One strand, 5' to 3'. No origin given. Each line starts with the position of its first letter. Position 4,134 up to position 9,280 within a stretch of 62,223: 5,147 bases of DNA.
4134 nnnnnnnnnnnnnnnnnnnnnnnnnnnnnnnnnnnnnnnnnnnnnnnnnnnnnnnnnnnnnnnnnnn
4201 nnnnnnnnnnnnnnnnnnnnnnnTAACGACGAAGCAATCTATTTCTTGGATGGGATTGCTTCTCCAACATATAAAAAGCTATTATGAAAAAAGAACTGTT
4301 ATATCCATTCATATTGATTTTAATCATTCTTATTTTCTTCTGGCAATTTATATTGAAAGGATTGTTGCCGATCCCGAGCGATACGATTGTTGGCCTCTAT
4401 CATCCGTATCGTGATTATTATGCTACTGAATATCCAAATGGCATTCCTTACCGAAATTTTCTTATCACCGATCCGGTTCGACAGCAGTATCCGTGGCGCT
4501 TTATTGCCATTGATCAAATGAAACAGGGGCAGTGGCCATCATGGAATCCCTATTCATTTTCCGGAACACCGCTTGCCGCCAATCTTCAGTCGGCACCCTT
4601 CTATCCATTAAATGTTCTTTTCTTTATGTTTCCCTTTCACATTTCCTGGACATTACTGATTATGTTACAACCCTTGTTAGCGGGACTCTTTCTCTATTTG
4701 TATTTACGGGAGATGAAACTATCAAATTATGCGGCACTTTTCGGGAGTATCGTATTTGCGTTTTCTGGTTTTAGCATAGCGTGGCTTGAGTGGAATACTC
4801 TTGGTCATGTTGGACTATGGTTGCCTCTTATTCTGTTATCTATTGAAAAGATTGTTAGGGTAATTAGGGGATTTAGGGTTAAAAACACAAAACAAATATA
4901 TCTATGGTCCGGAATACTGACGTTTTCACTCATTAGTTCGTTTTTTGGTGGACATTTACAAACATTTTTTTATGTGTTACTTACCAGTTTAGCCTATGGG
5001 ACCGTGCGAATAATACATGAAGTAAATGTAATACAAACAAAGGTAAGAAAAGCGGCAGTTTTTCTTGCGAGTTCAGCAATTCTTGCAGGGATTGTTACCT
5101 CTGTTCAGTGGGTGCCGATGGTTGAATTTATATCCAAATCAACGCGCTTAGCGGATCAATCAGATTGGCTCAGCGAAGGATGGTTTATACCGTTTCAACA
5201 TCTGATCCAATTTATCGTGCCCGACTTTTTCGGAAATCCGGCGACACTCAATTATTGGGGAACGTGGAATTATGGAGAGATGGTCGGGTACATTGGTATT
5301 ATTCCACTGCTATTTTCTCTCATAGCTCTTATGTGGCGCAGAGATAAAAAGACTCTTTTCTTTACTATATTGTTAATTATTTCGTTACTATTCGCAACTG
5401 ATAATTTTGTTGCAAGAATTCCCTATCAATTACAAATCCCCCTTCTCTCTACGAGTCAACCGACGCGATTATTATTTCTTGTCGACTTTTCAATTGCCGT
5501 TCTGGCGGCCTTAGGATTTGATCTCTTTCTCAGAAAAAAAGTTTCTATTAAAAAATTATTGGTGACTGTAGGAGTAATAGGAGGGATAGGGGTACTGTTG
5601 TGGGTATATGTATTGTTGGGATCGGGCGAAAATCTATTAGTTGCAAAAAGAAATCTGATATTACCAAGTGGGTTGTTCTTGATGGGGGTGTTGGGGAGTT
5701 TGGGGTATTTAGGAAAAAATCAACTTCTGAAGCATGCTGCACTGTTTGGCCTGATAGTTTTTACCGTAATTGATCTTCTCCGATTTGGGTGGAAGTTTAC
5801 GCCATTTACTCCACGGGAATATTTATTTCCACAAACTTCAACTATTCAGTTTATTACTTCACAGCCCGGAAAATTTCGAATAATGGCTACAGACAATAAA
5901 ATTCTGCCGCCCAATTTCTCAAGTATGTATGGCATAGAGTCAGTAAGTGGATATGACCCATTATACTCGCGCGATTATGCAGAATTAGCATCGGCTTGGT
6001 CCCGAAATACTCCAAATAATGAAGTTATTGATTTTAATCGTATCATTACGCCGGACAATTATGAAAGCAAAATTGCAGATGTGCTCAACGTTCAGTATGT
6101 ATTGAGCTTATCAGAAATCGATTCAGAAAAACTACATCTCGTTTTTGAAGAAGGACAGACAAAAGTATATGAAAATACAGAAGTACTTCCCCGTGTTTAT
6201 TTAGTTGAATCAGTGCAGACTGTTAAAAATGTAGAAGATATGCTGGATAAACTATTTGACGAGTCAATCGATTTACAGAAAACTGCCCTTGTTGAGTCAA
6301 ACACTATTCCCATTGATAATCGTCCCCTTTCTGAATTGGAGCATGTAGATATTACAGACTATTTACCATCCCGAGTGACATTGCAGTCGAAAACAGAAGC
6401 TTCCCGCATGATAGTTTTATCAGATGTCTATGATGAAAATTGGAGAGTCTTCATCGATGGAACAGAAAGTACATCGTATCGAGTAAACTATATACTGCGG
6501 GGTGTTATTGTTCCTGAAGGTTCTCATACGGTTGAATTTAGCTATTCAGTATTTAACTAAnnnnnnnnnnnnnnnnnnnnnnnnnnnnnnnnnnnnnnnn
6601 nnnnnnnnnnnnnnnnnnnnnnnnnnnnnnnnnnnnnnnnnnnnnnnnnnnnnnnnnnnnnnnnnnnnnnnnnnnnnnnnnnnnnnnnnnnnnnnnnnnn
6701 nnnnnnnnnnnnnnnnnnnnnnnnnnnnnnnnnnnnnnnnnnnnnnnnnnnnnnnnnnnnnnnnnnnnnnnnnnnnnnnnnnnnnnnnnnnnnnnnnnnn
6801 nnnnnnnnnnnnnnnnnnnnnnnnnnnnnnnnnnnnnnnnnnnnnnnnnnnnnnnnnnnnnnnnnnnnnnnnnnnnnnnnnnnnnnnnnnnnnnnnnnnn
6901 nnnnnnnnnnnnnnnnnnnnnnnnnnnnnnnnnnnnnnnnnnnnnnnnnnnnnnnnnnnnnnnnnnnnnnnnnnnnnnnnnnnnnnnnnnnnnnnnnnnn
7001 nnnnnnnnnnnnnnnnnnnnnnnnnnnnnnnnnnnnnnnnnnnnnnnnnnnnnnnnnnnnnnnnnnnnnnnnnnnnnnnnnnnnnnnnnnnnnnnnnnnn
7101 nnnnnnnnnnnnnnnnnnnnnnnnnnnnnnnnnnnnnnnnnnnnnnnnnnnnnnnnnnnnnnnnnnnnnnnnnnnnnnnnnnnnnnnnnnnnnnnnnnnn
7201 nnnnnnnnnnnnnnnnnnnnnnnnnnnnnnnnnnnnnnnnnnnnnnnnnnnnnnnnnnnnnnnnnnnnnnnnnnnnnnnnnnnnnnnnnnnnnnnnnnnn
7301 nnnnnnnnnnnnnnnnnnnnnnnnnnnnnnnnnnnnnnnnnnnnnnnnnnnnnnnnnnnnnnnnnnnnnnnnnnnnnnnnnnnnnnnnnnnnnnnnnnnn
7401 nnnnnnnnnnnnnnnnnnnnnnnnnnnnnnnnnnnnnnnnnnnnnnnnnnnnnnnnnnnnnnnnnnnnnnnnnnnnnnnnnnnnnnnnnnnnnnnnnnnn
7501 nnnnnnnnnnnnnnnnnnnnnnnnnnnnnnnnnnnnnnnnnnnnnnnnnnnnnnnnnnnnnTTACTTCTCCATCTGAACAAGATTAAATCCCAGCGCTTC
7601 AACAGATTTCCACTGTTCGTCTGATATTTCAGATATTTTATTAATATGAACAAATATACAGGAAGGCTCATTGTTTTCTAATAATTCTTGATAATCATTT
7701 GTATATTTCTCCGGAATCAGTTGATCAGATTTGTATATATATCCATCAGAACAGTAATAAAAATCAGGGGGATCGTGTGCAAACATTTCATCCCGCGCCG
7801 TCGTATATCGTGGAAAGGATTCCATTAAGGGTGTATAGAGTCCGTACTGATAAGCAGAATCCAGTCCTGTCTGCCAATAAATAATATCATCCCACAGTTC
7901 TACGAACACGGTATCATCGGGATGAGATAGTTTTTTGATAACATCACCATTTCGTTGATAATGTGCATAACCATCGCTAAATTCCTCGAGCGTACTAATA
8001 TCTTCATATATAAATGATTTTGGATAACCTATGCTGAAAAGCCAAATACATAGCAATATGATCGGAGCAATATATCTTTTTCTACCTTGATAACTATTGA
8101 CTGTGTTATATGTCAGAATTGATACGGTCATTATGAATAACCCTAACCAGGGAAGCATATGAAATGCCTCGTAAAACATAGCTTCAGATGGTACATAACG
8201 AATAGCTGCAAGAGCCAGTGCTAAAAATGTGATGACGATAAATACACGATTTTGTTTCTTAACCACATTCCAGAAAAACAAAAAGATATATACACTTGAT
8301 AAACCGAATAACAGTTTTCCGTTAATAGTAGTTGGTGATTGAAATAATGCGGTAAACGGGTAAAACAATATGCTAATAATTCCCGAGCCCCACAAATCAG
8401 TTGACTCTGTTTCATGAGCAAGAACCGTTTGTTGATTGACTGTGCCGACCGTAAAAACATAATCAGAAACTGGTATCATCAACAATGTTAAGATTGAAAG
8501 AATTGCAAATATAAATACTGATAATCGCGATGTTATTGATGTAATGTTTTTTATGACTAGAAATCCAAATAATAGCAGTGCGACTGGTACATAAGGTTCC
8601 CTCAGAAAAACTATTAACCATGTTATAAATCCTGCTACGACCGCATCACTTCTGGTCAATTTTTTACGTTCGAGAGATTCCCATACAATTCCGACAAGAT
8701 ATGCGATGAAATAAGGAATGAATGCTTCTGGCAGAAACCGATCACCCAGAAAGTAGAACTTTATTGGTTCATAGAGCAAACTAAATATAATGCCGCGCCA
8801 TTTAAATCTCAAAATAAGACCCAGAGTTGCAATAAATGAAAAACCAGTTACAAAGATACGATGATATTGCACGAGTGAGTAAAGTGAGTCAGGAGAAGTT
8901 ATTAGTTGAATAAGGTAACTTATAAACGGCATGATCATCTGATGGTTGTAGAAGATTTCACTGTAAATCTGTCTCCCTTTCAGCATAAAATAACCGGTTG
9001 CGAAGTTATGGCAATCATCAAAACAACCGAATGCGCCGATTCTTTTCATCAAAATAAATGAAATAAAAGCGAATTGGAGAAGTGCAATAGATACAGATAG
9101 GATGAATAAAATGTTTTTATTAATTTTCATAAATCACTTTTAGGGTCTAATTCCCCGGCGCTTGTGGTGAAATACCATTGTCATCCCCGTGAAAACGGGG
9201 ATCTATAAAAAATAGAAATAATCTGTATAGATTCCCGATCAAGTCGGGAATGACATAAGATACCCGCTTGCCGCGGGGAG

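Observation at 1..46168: Nineteen GT-C-fold membrane glycosyltransferase genes from at least 7 families packed into ~46 kb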

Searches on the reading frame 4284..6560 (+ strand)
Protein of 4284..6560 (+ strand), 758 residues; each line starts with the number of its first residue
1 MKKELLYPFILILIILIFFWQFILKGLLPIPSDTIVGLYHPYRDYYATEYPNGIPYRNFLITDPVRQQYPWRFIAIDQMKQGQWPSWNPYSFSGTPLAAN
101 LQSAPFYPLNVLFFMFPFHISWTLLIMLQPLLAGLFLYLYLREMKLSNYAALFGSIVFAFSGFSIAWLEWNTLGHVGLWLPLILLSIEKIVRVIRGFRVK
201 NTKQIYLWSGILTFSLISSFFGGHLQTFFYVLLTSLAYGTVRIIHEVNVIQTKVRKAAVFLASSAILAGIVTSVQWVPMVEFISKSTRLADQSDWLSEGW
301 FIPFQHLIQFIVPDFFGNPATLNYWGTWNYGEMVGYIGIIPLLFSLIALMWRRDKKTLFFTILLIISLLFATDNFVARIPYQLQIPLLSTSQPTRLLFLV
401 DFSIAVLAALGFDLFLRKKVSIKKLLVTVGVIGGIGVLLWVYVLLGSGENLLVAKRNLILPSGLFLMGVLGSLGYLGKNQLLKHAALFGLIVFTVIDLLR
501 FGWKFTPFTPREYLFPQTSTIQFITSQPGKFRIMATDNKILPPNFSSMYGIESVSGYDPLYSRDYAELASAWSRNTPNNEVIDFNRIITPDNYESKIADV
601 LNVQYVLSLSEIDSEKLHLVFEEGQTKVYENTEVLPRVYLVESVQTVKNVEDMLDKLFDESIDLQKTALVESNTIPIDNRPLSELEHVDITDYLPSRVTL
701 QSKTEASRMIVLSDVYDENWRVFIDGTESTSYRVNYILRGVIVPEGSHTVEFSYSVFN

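Call 4: search_protein_families(library=pfam, max_evalue=0.01, proteins=[window:4284-6560:+])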
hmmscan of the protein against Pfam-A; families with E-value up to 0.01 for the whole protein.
window:4284-6560:+ (758 aa): 1 family
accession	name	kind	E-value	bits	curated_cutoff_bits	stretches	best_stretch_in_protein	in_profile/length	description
PF09586.16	YfhO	-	7.8e-28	97.8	28.5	2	104-652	74-605/835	Bacterial membrane protein YfhO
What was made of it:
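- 4284..6560 (+): YfhO-family GT-C, 758 aa. Pfam YfhO 97.8 bits (call 4).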

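Call 11: find_encoding_contigs(protein=window:4284-6560:+, flank=10000, max_places=4)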
Protein window:4284-6560:+ (758 aa): 23 contigs read that carry it; 4 places shown.
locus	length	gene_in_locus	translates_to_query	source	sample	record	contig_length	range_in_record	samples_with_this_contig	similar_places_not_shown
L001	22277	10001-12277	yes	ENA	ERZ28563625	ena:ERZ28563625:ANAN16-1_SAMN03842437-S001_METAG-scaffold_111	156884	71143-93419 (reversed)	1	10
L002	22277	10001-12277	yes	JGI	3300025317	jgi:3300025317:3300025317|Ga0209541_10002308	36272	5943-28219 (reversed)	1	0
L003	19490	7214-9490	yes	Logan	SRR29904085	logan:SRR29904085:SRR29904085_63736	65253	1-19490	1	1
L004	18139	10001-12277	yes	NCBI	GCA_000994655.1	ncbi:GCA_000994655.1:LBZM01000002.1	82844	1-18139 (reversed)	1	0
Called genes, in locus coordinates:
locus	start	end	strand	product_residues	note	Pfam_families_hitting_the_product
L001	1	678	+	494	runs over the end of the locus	PF01943:Polysacc_synt, PF13440:Polysacc_synt_3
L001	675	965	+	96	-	PF00535:Glycos_transf_2, PF10111:Glyco_tranf_2_2 (weak)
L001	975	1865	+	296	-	PF00535:Glycos_transf_2, PF10111:Glyco_tranf_2_2 (weak)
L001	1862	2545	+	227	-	-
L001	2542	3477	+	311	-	PF00535:Glycos_transf_2, PF13641:Glyco_tranf_2_3, PF13632:Glyco_trans_2_3 (weak)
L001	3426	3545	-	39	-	-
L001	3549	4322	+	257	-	PF00535:Glycos_transf_2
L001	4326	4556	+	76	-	-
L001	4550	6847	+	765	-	PF09586:YfhO (weak)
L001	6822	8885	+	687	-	PF02366:PMT, PF03717:PBP_dimer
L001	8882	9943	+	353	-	PF13439:Glyco_transf_4 (weak), PF00534:Glycos_transf_1, PF13692:Glyco_trans_1_4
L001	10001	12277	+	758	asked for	PF09586:YfhO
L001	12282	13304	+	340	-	PF13641:Glyco_tranf_2_3, PF00535:Glycos_transf_2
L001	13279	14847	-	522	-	-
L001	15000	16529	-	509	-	PF13231:PMT_2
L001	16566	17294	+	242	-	PF00535:Glycos_transf_2, PF10111:Glyco_tranf_2_2, PF13641:Glyco_tranf_2_3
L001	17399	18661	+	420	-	-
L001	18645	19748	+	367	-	PF02481:DNA_processg_A, PF17782:WHD_DprA (weak)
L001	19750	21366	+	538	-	PF13231:PMT_2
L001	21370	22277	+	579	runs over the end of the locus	-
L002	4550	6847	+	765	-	PF09586:YfhO (weak)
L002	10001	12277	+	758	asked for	PF09586:YfhO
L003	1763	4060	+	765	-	PF09586:YfhO (weak)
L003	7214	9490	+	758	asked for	PF09586:YfhO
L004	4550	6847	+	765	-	PF09586:YfhO (weak)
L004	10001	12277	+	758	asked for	PF09586:YfhO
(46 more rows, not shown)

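Call 38: search_protein_families(library=pfam, max_evalue=0.1, proteins=[L001:1862-2545:+, L001:4326-4556:+, L001:4550-6847:+])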
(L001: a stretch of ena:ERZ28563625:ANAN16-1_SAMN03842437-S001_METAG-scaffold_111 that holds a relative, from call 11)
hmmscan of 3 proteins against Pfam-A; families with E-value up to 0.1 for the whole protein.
L001:1862-2545:+ (227 aa): 0 families

L001:4326-4556:+ (76 aa): 0 families

L001:4550-6847:+ (765 aa): 1 family
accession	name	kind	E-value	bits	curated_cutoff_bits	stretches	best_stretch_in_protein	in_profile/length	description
PF09586.16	YfhO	-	3.2e-12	46.1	28.5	2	685-757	752-825/835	Bacterial membrane protein YfhO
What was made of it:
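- Checked: Gene 3-1130 is the C-terminal part of a 765-aa YfhO protein cut by the window start (calls 4, 11, 38).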

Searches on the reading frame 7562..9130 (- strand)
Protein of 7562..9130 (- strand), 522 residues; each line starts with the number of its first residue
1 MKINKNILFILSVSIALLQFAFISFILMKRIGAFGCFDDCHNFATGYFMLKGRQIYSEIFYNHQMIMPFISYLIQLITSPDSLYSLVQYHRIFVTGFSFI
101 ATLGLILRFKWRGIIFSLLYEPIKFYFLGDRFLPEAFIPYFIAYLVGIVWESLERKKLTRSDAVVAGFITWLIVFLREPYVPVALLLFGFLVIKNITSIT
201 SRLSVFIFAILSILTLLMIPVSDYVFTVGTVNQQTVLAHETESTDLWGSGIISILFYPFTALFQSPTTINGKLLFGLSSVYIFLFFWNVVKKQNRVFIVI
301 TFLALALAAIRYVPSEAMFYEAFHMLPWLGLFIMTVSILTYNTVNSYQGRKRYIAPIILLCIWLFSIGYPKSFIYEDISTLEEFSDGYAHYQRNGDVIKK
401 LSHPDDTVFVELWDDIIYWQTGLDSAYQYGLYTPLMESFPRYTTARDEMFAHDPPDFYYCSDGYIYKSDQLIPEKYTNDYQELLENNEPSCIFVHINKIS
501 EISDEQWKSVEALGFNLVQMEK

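Call 4: search_protein_families(library=pfam, max_evalue=0.01, proteins=[window:7562-9130:-])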
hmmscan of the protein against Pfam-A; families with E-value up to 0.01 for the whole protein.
window:7562-9130:- (522 aa): 0 families

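Call 13: search_protein_families(library=ncbifam, max_evalue=1, proteins=[window:7562-9130:-])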
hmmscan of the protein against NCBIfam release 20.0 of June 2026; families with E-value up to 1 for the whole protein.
window:7562-9130:- (522 aa): 1 family
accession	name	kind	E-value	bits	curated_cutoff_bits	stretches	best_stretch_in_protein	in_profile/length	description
NF002199.0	PRK01060.1-4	equivalog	0.064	12.3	315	1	30-73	173-212/282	deoxyribonuclease IV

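Call 14: search_protein_families(library=pfam, max_evalue=10, proteins=[window:7562-9130:-])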
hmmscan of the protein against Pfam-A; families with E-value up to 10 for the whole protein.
window:7562-9130:- (522 aa): 1 family
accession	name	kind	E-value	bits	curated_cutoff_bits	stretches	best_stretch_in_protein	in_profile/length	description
PF00556.25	LHC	-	1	10.1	23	1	86-106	7-27/39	Antenna complex alpha/beta subunit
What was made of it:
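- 7562..9130 (-): GT-C of the Pfam-less 'HHQ' family. No Pfam hit (calls 4, 14).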
